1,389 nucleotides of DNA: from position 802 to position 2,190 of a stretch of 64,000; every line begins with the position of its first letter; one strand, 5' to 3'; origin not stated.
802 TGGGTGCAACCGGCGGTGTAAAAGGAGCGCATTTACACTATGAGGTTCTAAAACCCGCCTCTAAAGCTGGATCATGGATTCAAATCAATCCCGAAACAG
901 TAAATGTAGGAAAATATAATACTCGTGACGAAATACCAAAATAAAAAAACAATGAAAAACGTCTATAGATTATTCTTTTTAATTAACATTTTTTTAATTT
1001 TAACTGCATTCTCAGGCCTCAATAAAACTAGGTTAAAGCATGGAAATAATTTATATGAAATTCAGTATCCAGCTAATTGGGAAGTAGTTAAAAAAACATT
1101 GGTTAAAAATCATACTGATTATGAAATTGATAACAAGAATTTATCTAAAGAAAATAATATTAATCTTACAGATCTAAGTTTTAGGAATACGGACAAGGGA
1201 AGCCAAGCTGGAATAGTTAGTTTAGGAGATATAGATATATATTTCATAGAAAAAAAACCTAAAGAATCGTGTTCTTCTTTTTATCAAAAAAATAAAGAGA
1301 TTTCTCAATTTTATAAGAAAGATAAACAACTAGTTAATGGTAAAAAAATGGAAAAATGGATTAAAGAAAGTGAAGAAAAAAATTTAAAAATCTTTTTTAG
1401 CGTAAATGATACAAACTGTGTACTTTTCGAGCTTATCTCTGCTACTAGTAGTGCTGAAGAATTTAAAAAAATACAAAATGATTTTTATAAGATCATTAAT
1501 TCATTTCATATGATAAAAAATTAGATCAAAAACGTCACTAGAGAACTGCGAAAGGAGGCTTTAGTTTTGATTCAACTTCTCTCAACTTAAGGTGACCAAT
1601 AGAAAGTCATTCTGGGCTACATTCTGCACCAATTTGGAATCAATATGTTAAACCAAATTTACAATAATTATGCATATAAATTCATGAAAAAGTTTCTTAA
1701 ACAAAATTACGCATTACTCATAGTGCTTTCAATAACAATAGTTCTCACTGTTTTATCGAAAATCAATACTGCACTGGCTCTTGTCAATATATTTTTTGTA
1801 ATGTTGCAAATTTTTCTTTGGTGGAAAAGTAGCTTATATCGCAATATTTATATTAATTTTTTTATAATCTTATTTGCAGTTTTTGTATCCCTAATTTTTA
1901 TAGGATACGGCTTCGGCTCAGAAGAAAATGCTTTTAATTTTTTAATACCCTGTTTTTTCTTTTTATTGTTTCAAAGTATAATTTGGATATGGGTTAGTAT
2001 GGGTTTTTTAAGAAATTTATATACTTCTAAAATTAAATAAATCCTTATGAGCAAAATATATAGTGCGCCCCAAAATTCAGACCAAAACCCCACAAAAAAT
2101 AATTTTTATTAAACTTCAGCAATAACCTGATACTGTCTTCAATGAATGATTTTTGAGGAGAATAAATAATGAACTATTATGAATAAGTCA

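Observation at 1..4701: Two-partner-secretion locus in exoprotein / small ORFs / TpsB order, with an M23 peptidase as the exoprotein C-terminus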

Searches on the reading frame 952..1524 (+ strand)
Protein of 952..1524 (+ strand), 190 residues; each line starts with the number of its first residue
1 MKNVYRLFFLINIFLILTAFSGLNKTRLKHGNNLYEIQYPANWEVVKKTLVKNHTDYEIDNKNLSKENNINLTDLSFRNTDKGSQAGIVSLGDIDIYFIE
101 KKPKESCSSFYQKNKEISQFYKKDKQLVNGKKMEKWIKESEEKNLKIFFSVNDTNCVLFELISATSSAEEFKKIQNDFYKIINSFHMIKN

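Call 7: search_protein_families(library=pfam, proteins=[window:952-1524:+], max_evalue=0.1)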
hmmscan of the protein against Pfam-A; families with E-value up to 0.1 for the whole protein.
window:952-1524:+ (190 aa): 1 family
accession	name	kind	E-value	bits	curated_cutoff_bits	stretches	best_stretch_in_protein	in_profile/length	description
PF01789.22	PsbP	-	6e-05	23.6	23.5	1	32-186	10-154/155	PsbP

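Call 8: search_protein_families(library=ncbifam, proteins=[window:952-1524:+], max_evalue=0.1)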
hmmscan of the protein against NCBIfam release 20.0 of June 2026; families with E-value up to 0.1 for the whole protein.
window:952-1524:+ (190 aa): 0 families

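Call 14: find_encoding_contigs(protein=window:952-1524:+, flank=10000)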
Protein window:952-1524:+ (190 aa): 2 contigs read that carry it; 2 places shown.
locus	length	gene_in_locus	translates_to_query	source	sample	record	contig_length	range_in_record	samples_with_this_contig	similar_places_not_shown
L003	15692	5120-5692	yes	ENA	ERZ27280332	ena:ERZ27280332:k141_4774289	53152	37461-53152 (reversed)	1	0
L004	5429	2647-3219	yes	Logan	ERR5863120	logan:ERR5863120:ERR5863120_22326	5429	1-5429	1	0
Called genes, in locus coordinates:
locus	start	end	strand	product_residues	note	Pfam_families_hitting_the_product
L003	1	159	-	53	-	?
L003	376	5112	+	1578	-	PF13332:Fil_haemagg_2, PF01551:Peptidase_M23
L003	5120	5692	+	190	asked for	-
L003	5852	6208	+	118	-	-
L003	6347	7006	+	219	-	-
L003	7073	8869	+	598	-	PF08479:POTRA_2, PF17287:POTRA_3, PF03865:ShlB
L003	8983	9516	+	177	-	PF00719:Pyrophosphatase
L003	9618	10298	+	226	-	PF01618:MotA_ExbB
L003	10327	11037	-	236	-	PF01925:TauE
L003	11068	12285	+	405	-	-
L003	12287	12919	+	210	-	PF01634:HisG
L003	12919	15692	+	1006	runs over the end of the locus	PF04610:TrbL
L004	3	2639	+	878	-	?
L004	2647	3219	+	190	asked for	-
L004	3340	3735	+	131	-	-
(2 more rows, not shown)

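Call 17: find_related_loci(query=L003:376-5112:+, collection=genome_contigs, flank=10000)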
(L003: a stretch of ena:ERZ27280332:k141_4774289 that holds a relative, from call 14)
Query L003:376-5112:+ (1578 aa) in genome_contigs; peptide patterns used: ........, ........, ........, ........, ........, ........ (x = any residue, [..] = any of these).
115 stretches matched a pattern; 7 encode a relative of the query (tblastn E <= 1e-3); 7 distinct loci.
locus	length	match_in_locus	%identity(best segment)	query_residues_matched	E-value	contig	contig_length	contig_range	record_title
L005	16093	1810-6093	80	1-1420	0e+0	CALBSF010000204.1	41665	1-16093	MAG TPA_asm: uncultured Rickettsiales bacterium isolate SRR6231156_bin.78_CONCOCT_v1.1_MAG genome assembly, contig: ERZ6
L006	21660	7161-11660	73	17-1541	0e+0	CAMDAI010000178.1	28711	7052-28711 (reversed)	MAG: Rickettsia typhi isolate ME-21oct19-62 genome assembly, contig: ME-21oct19-C2149, whole genome shotgun sequence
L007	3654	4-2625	68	509-1406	0e+0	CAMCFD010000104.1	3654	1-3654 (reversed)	MAG: Rickettsia typhi isolate MiH-22jul19-124 genome assembly, contig: MiH-22jul19-C67825, whole genome shotgun sequence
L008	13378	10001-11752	68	17-505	2e-157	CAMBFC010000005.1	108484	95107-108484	MAG: Rickettsia typhi isolate MsH-30jul19-137 genome assembly, contig: MsH-30jul19-C240, whole genome shotgun sequence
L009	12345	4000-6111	45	17-670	5e-144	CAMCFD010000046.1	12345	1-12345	MAG: Rickettsia typhi isolate MiH-22jul19-124 genome assembly, contig: MiH-22jul19-C10674, whole genome shotgun sequence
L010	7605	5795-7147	56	11-412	1e-131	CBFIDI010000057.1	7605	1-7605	MAG: Rickettsiales bacterium isolate Co_bin_67_permissive genome assembly, contig: Co_bin_67_permissive_c61, whole genom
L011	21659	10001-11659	59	17-571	3e-174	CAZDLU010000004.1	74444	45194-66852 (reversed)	MAG TPA_asm: uncultured Rhizobium sp. isolate SRP257259_co1_401 genome assembly, contig: NODE_309_length_74444_cov_8.055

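Call 18: search_protein_families(library=pfam, proteins=[L003:376-5112:+, L003:1-159:-], max_evalue=0.1)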
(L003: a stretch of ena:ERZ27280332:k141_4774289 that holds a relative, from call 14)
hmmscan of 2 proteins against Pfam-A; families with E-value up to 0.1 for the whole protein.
L003:376-5112:+ (1578 aa): 2 families
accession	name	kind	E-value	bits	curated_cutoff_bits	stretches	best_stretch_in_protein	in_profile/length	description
PF13332.12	Fil_haemagg_2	-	1.8e-34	119.8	22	6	890-1040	9-166/170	Hemagglutinin repeat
PF01551.29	Peptidase_M23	-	5.1e-13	49.5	28.7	1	1456-1549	15-89/96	Peptidase family M23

L003:1-159:- (53 aa): 0 families

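Call 23: search_protein_families(library=pfam, proteins=[L006:3921-12080:+, L005:16-6732:+, L011:6872-13945:+], max_evalue=0.01)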
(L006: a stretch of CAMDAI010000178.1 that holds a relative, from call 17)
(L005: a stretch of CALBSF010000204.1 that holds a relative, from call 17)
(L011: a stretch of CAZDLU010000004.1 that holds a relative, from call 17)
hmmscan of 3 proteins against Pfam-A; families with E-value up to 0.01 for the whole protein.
L006:3921-12080:+ (2720 aa): 4 families
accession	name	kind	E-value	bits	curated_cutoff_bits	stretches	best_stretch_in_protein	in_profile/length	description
PF05860.19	TPS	-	1.4e-44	153.3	33.5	1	110-387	3-251/252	TPS secretion domain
PF13332.12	Fil_haemagg_2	-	9e-26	91.4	22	4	1956-2105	10-166/170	Hemagglutinin repeat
PF14021.12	TNT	-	2.8e-21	76.2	27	1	2633-2712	2-82/88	Tuberculosis necrotizing toxin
PF05594.20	Fil_haemagg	-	0.00012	23.1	21.5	1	462-533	6-71/72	Haemagglutinin repeat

L005:16-6732:+ (2239 aa): 2 families
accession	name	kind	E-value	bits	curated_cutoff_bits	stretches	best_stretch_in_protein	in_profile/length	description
PF15520.11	Ntox10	-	1.5e-37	129.8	26.8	1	2102-2237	56-192/193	Novel toxin 10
PF13332.12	Fil_haemagg_2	-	3.9e-29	102.4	22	6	1495-1649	5-166/170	Hemagglutinin repeat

L011:6872-13945:+ (2358 aa): 3 families
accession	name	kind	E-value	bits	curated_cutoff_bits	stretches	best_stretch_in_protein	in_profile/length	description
PF05860.19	TPS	-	3.3e-44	152.1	33.5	1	73-350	3-251/252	TPS secretion domain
PF13332.12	Fil_haemagg_2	-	1.1e-09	39.1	22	2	1414-1538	9-142/170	Hemagglutinin repeat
PF05594.20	Fil_haemagg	-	0.0011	20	21.5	1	425-496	6-71/72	Haemagglutinin repeat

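Call 42: find_homologous_proteins(query=window:952-1524:+, max_evalue=0.01)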
Query window:952-1524:+ (190 aa): 2 proteins with E <= 0.01 among 115 candidates.
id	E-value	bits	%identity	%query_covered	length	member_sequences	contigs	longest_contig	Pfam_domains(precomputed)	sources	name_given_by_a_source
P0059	1.1e-117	408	100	100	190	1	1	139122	-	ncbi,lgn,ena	-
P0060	7.4e-51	190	78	59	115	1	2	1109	-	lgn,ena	-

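Call 44: list_cluster_members(proteins=[P0059, P0001])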
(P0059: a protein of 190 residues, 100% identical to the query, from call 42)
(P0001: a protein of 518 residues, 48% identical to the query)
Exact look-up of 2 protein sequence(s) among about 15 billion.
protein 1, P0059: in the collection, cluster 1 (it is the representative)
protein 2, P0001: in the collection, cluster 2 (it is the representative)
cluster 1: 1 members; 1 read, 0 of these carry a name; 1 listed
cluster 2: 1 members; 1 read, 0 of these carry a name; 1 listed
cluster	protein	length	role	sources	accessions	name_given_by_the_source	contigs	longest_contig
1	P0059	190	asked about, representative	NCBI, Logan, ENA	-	-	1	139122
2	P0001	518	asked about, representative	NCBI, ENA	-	-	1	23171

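Call 49: search_protein_families(library=pfam, proteins=[L011:14152-14838:+, L011:13941-14159:+, L005:6732-7010:+, L005:6985-7560:+, L006:12090-12407:+, L006:12412-12618:+, L006:12624-12974:+, L006:12992-13447:+, L007:3122-3610:+], max_evalue=0.1)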
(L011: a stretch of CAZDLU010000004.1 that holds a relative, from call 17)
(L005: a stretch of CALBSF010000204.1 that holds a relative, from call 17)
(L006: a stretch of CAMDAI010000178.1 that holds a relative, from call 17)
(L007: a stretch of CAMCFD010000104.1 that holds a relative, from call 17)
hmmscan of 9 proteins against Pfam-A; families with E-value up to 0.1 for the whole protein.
L011:14152-14838:+ (229 aa): 1 family
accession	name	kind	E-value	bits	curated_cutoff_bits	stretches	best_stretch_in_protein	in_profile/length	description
PF18933.6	PsbP_2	-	0.091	13.2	27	0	47-114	45-89/184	PsbP-like protein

L011:13941-14159:+ (73 aa): 0 families

L005:6732-7010:+ (93 aa): 1 family
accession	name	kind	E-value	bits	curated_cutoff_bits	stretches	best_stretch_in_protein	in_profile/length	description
PF15590.11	Imm27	-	8.1e-21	74.1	27.3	1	19-82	2-66/67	Immunity protein 27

L005:6985-7560:+ (192 aa): 1 family
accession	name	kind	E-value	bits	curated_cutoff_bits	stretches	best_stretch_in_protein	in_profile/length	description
PF06271.18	RDD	-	5.1e-17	62.9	24.1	1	34-178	3-107/137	RDD family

L006:12090-12407:+ (106 aa): 0 families

L006:12412-12618:+ (69 aa): 1 family
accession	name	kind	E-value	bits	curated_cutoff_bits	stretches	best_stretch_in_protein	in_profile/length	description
PF24749.2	DUF7695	-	1.1e-05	25.5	25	1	23-49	8-35/58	Domain of unknown function (DUF7695)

L006:12624-12974:+ (117 aa): 1 family
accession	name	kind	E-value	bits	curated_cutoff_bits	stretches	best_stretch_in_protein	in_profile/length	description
PF25291.1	CGLA_C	-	0.096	13.2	27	0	53-67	6-20/79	Lambda-carrageenase C-terminal domain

L006:12992-13447:+ (152 aa): 0 families

L007:3122-3610:+ (163 aa): 1 family
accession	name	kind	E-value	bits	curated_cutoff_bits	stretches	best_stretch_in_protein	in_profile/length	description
PF05629.16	Nanovirus_C8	-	0.087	13.3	25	0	61-148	55-142/154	Nanovirus component 8 (C8) protein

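Call 55: search_protein_families(library=pfam, proteins=[L011:12401-13945:+, L009:6403-7737:+, L007:2200-3129:+, L009:1567-7737:+], max_evalue=0.01)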
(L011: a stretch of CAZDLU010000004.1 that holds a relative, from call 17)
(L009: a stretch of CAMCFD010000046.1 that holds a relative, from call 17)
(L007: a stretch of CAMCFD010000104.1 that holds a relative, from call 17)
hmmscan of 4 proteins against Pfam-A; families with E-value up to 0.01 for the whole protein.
L011:12401-13945:+ (515 aa): 1 family
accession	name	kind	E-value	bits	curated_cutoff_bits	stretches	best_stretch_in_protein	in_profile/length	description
PF04830.18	DUF637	-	8.2e-24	84.7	26.6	1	50-212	1-168/168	Possible hemagglutinin (DUF637)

L009:6403-7737:+ (445 aa): 1 family
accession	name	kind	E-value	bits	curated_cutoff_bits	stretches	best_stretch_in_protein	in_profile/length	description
PF04830.18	DUF637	-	1.4e-09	38.4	26.6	1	53-253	1-168/168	Possible hemagglutinin (DUF637)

L007:2200-3129:+ (310 aa): 0 families

L009:1567-7737:+ (2057 aa): 1 family
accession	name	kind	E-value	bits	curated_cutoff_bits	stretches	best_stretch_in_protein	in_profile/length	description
PF13332.12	Fil_haemagg_2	-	0.00034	21.2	22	1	1465-1534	14-85/170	Hemagglutinin repeat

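Call 70: predict_structure(protein=window:952-1524:+)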
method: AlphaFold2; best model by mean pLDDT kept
length: 190 residues; sequences in the alignment: 1
mean_pLDDT: 46.3   pTM: 0.37
mean pLDDT of the five models: 46.3, 44.9, 44.0, 41.8, 39.8
residues with pLDDT >= 90: 2; 70-90: 14; 50-70: 62; < 50: 112
segments of 3 or more residues with pLDDT < 50: 20-86, 116-140, 142-144, 148-152, 183-190
pLDDT, mean of each block of 10 residues (from residue 1): 85 72 28 25 32 27 31 34 46 54 64 51 33 44 49 53 56 58 39
secondary structure, 60 per line:
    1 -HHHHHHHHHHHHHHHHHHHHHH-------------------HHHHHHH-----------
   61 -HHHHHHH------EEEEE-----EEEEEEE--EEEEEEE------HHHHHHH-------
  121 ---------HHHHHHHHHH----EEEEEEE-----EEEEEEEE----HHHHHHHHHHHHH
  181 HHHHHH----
elements in order: H2-23 H43-49 H62-68 E75-79 E85-91 E94-100 H107-113 H130-139 E144-150 E156-163 H168-186

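Call 77: find_homologous_proteins(query=L006:4131-7160:+, max_evalue=1e-20)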
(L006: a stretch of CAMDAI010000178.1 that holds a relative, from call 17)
Query L006:4131-7160:+ (1010 aa): 368 proteins with E <= 1e-20 among 8000 candidates; the best 120 are listed.
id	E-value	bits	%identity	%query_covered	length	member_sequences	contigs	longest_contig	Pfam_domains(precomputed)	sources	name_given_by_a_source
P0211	0.0e+0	1254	67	97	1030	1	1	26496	PF05860.20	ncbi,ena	-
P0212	0.0e+0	1227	78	77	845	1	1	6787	PF05860.20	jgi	-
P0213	0.0e+0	1133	72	79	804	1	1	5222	PF05860.20,PF05594.21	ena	-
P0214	0.0e+0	1118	71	63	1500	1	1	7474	PF05860.20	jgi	-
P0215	0.0e+0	1110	72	76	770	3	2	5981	PF05860.20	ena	-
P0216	0.0e+0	1032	54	98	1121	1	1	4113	PF05860.20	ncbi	ncbi:MAG: filamentous hemagglutinin N-terminal domain-containing protein, partial [Alphaproteobacter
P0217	1.1e-292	992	61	85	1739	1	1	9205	PF13332.13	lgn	-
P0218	4.3e-292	990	63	83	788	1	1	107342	PF05860.20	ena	-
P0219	2.2e-204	699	52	76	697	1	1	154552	PF05860.20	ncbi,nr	ncbi:MAG: filamentous hemagglutinin N-terminal protein, partial [Rickettsiaceae bacterium]|nr:filame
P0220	1.0e-194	667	45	89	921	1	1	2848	PF05860.20,PF05594.21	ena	-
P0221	4.0e-189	649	55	63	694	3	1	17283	PF05860.20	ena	-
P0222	1.4e-182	627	40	100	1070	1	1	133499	PF05860.20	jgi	-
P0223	1.7e-173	597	50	49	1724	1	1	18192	PF13332.13,PF05860.20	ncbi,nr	ncbi:MAG: filamentous hemagglutinin N-terminal domain-containing protein, partial [Rickettsiales bac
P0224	1.8e-168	581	49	65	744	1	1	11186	PF05860.20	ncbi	ncbi:MAG: filamentous hemagglutinin, partial [Rickettsiales bacterium]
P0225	3.0e-167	577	58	52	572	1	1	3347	PF05860.20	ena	-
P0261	1.2e-53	201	30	45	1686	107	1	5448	PF13332.13,PF05860.20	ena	-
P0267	7.0e-51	191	35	47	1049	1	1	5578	PF13332.13,PF05860.20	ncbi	ncbi:MAG: filamentous hemagglutinin N-terminal domain-containing protein, partial [Acidiferrobactera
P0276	2.3e-48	183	33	51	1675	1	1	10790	PF13332.13,PF05860.20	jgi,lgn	jgi:filamentous hemagglutinin family protein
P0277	2.5e-48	183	34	52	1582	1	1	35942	PF13332.13,PF05860.20,PF05594.21,PF04830.19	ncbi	-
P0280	5.0e-48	182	38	37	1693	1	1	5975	PF13332.13,PF05860.20,PF05594.21,PF04830.19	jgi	jgi:filamentous hemagglutinin family protein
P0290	1.4e-46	177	35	55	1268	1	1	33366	PF13332.13,PF05860.20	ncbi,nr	ncbi:filamentous hemagglutinin N-terminal domain-containing protein, partial [Arcobacteraceae bacter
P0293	3.0e-46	176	30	91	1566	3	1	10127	PF13332.13,PF05860.20,PF05594.21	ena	-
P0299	7.3e-46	175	30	68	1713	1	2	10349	PF13332.13,PF05860.20,PF04829.19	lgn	-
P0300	9.3e-46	175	35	41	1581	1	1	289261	PF13332.13,PF05860.20,PF05594.21,PF04830.19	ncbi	ncbi:filamentous hemagglutinin family protein [Pseudomonas sp. TE3786]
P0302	2.2e-45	173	32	58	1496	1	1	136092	PF13332.13,PF05860.20,PF04829.19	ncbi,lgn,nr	ncbi:hemagglutinin repeat-containing protein [Escherichia coli]|nr:hemagglutinin repeat-containing p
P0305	5.1e-45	172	30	70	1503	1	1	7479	PF13332.13,PF05860.20,PF04829.19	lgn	-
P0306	6.1e-45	172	30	70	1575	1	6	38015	PF13332.13,PF05860.20,PF04829.19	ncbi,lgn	-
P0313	1.6e-44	170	35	47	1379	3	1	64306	PF13332.13,PF05860.20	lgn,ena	-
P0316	3.4e-44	169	34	44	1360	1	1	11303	PF13332.13,PF05860.20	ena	-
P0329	1.1e-42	164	39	27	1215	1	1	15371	PF13332.13,PF05860.20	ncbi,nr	ncbi:MAG: filamentous hemagglutinin N-terminal domain-containing protein, partial [Azoarcus sp.]|nr:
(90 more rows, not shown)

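Call 78: find_encoding_contigs(protein=P0211, flank=10000, max_places=4)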
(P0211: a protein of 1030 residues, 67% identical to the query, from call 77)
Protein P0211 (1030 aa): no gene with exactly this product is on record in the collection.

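Call 95: search_protein_families(library=pfam, alignment_id=A6, max_evalue=1)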
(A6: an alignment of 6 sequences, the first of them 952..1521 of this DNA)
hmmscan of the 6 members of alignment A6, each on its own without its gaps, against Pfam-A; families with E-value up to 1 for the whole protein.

A. member 1, window:952-1521:+ (190 aa): 1 family
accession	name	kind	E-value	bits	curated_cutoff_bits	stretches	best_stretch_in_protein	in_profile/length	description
PF01789.22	PsbP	-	6e-05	23.6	23.5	1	32-186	10-154/155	PsbP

B. families by the number of members that match (of 6 scanned): 2 families
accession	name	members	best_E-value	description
PF01789.22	PsbP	1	6e-05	PsbP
PF11153.13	DUF2931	1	0.084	Protein of unknown function (DUF2931)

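Call 96: search_solved_structures(query=A6, max_evalue=1)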
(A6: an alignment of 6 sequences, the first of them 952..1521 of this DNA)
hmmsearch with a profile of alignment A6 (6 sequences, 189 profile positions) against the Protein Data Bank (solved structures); distinct sequences matched with E-value up to 1: 5.
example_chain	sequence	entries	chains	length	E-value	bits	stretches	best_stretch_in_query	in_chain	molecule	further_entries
8d8n_B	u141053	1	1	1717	0.9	12.5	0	27-82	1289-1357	RAMP superfamily protein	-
8gna_A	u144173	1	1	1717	0.91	12.5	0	27-82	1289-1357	RAMP superfamily protein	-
7x7a_A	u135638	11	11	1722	0.91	12.5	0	27-82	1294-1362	RAMP superfamily protein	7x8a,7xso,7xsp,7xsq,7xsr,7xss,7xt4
7x7r_A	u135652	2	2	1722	0.92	12.5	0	27-82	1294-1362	RAMP superfamily protein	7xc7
7y80_A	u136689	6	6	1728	0.92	12.5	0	27-82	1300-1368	RAMP superfamily protein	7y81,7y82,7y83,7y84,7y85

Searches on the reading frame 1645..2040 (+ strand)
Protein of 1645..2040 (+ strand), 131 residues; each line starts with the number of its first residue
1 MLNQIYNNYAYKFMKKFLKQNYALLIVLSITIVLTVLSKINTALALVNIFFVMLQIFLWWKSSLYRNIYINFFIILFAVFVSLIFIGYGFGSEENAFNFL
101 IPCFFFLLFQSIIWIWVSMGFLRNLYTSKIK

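Call 7: search_protein_families(library=pfam, proteins=[window:1645-2040:+], max_evalue=0.1)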
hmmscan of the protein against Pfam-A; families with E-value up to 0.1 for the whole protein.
window:1645-2040:+ (131 aa): 0 families

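Call 8: search_protein_families(library=ncbifam, proteins=[window:1645-2040:+], max_evalue=0.1)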
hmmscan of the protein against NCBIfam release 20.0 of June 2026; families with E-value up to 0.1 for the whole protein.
window:1645-2040:+ (131 aa): 1 family
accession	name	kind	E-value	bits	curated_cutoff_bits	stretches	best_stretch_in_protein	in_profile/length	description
NF011257.0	PRK14663.1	equivalog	0.056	13.4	186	1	3-62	14-73/123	holo-[acyl-carrier-protein] synthase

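Call 43: find_encoding_contigs(protein=window:1645-2040:+, flank=10000, max_places=10)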
Protein window:1645-2040:+ (131 aa): 1 contig read that carries it; 1 place shown.
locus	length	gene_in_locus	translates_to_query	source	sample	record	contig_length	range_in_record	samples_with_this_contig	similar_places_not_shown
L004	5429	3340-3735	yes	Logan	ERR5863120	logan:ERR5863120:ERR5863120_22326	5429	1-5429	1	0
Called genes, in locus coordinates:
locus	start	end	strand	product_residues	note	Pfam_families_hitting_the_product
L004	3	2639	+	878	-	?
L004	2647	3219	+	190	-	-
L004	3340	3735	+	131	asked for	-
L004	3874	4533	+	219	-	-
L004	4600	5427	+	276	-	?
